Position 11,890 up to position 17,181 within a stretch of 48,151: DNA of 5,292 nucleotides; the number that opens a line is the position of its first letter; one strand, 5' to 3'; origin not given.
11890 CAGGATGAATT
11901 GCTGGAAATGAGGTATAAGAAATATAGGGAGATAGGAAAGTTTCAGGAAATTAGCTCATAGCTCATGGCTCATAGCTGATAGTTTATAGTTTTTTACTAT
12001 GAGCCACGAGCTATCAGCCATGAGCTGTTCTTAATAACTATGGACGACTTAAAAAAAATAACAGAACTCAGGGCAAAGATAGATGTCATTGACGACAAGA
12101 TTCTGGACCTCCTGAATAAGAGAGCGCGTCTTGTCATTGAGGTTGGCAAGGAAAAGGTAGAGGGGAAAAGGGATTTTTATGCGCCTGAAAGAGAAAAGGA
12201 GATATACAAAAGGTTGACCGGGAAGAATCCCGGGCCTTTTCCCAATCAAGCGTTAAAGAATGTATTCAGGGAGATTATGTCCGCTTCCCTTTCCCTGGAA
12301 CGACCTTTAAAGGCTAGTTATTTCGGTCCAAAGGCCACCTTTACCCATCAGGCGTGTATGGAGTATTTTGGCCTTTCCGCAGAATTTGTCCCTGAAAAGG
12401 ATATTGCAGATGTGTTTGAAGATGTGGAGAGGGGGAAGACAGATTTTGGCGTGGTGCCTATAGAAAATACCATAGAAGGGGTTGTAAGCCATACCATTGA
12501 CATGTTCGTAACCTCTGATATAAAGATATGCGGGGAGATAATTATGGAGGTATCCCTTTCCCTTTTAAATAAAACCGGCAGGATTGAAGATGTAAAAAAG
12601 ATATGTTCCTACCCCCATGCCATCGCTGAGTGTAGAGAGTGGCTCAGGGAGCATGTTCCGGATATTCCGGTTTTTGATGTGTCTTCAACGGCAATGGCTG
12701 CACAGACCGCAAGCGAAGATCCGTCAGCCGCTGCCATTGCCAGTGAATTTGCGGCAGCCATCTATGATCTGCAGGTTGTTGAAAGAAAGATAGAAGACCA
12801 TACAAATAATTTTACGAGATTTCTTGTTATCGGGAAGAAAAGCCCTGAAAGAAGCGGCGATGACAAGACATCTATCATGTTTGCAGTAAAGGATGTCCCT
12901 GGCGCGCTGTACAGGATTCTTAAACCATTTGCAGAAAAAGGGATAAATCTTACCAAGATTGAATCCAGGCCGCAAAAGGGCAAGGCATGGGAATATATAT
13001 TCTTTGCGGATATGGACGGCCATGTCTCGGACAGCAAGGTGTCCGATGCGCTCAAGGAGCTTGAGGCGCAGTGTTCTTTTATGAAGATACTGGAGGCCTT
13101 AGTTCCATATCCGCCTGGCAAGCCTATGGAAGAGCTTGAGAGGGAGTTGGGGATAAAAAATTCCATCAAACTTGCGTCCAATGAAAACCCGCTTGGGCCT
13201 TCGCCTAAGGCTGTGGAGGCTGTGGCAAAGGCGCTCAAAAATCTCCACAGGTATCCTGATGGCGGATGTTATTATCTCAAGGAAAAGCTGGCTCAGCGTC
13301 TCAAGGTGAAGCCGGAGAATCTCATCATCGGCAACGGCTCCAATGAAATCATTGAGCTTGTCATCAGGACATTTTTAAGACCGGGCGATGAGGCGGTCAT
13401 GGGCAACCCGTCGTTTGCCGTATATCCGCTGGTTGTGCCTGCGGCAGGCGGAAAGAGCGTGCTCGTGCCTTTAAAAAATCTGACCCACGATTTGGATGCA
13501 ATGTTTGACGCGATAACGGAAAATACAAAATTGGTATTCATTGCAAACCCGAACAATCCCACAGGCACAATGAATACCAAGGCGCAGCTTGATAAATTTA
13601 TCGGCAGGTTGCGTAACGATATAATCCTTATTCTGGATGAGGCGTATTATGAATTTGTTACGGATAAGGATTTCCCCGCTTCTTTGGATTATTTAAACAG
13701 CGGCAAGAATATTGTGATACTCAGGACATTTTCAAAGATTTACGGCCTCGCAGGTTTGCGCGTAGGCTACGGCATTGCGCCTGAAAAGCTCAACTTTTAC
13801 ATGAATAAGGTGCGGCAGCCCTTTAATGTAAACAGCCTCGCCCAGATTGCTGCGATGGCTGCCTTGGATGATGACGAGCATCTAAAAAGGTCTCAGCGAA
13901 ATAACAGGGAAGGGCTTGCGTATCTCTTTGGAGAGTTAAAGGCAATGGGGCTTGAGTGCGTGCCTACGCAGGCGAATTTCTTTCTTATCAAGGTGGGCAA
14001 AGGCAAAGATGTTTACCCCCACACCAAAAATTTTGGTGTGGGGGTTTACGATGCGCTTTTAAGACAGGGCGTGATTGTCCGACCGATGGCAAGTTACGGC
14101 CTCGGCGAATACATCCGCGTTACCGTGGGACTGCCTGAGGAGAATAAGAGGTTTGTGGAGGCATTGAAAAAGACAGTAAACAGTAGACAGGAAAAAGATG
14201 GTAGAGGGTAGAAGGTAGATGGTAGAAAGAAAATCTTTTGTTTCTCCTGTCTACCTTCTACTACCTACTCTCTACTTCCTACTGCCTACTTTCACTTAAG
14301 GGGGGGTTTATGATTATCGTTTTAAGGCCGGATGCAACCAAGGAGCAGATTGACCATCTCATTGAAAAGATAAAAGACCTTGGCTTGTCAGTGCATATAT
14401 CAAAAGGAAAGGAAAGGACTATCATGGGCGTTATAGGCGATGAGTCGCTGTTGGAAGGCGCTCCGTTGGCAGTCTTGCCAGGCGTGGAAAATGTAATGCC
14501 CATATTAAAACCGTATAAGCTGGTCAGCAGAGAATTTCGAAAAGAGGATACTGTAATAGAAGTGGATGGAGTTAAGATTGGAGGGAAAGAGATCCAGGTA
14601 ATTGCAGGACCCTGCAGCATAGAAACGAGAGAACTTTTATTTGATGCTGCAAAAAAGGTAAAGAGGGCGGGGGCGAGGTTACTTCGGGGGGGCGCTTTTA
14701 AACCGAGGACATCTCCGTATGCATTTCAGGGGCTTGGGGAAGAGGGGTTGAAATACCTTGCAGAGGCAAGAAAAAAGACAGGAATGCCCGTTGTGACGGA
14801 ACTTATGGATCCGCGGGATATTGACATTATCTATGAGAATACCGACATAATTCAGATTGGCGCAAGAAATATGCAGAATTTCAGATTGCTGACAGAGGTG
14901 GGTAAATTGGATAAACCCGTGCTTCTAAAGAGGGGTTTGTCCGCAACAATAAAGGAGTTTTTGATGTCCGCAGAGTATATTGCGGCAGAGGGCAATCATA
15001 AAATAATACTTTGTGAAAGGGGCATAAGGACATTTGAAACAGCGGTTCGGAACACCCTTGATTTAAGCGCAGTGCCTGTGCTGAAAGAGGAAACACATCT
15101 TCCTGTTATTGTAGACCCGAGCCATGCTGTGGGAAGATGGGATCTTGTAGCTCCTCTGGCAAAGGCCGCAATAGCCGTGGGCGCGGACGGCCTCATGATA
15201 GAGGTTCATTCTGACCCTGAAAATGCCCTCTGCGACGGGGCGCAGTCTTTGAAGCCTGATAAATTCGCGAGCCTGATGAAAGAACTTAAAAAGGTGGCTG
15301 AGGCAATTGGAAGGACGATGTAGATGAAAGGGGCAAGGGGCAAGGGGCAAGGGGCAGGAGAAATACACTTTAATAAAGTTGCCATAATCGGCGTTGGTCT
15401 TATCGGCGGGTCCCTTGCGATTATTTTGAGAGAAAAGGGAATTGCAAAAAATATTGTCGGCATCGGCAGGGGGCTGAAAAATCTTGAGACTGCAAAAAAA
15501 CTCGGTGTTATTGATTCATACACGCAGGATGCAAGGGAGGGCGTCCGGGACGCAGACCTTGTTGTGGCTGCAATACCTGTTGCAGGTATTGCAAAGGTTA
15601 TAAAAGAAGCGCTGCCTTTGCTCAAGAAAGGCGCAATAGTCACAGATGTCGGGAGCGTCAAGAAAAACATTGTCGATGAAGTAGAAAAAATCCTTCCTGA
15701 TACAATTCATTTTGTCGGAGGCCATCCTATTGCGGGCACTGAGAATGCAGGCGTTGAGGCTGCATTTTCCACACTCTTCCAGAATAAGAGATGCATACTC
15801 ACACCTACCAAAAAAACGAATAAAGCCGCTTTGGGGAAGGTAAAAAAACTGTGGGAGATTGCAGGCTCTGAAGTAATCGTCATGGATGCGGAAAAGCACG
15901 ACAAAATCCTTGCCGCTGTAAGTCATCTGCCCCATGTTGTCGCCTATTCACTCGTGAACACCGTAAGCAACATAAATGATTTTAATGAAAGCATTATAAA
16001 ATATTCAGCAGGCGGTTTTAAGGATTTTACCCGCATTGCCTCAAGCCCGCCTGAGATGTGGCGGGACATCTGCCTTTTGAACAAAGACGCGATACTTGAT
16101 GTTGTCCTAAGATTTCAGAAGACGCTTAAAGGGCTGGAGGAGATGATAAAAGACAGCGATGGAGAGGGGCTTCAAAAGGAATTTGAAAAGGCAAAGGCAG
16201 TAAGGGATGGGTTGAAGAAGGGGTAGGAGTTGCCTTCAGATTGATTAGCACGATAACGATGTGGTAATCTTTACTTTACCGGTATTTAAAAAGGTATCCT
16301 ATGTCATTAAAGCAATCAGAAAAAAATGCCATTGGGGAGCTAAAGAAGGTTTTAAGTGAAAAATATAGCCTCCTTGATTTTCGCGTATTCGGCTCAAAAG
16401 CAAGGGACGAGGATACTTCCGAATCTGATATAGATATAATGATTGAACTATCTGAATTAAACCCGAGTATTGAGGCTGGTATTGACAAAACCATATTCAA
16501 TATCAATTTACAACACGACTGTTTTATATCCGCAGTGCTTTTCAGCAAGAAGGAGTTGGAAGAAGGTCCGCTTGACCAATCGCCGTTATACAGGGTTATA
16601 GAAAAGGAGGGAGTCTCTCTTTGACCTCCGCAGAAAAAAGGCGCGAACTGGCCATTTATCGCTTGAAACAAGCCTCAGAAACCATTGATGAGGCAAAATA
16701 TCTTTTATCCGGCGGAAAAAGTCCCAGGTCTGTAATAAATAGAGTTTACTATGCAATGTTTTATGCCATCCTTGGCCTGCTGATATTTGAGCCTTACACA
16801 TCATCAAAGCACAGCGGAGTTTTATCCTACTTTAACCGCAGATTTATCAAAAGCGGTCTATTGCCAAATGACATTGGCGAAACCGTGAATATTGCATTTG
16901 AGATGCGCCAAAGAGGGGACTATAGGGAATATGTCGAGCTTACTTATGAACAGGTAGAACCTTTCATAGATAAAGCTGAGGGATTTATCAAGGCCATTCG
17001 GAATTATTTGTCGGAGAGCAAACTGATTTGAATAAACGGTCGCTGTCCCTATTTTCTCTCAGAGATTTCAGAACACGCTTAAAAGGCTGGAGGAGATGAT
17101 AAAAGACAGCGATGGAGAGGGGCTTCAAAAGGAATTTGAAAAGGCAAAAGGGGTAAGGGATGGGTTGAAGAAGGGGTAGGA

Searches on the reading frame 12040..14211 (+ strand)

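Call 46: search_protein_families(library=pfam, proteins=[window:12040-14211:+], max_evalue=0.00001)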
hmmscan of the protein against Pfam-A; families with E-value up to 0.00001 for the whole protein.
window:12040-14211:+ (723 aa): 4 families
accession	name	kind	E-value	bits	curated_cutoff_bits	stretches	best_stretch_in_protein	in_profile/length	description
PF00155.27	Aminotran_1_2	-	5e-66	223.8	19.7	1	374-709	2-361/361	Aminotransferase class I and II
PF00800.23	PDT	-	6.9e-62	208.9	25.2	1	93-268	2-180/181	Prephenate dehydratase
PF01817.26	CM_2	-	2.6e-22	79.3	27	1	10-87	1-79/80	Chorismate mutase type II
PF01842.31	ACT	-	2.5e-12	46.8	27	1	278-342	2-65/66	ACT domain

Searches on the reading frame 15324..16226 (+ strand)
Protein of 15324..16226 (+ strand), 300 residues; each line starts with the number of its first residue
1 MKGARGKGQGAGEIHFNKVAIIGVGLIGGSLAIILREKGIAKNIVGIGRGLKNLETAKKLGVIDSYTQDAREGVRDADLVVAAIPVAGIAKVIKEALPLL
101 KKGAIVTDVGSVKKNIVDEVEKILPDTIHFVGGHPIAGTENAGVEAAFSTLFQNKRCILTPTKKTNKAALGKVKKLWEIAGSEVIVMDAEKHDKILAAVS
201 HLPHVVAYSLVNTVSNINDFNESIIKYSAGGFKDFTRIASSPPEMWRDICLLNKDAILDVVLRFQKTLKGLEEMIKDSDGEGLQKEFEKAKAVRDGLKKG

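Call 46: search_protein_families(library=pfam, proteins=[window:15324-16226:+], max_evalue=0.00001)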
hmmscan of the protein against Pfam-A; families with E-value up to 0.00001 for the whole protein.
window:15324-16226:+ (300 aa): 5 families
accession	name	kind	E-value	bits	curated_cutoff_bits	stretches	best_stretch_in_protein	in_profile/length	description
PF02153.23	PDH_N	-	7e-44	149.5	26.5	1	32-185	2-153/154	Prephenate dehydrogenase, nucleotide-binding domain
PF20463.3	PDH_C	-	3.6e-31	107.9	22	1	188-287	1-100/102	Prephenate dehydrogenase, dimerization domain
PF03807.23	F420_oxidored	-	8.6e-09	36.3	21.6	1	18-109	1-91/94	NADP oxidoreductase coenzyme F420-dependent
PF07991.19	KARI_N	-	6e-07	29.6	20.6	1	17-106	5-91/165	Acetohydroxy acid isomeroreductase, NADPH-binding domain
PF03446.21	NAD_binding_2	-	1.7e-06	28.6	21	1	18-144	1-127/161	NAD binding domain of 6-phosphogluconate dehydrogenase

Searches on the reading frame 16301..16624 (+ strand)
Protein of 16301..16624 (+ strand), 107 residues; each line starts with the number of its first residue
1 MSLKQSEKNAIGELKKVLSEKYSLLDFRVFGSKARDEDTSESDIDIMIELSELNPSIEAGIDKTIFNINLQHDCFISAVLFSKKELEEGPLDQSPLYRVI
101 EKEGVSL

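Call 47: search_protein_families(library=pfam, proteins=[window:16301-16624:+], max_evalue=0.00001)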
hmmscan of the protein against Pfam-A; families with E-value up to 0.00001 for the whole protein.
window:16301-16624:+ (107 aa): 1 family
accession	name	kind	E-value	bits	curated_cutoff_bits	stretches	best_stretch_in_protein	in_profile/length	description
PF01909.29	NTP_transf_2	-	6.6e-08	33.3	21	1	13-84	3-77/93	Nucleotidyltransferase domain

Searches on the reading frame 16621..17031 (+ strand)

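Call 47: search_protein_families(library=pfam, proteins=[window:16621-17031:+], max_evalue=0.00001)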
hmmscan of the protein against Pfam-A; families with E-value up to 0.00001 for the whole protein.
window:16621-17031:+ (136 aa): 1 family
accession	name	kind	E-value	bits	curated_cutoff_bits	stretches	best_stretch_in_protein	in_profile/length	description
PF05168.19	HEPN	-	2.9e-16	60.1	22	1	14-128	4-116/117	HEPN domain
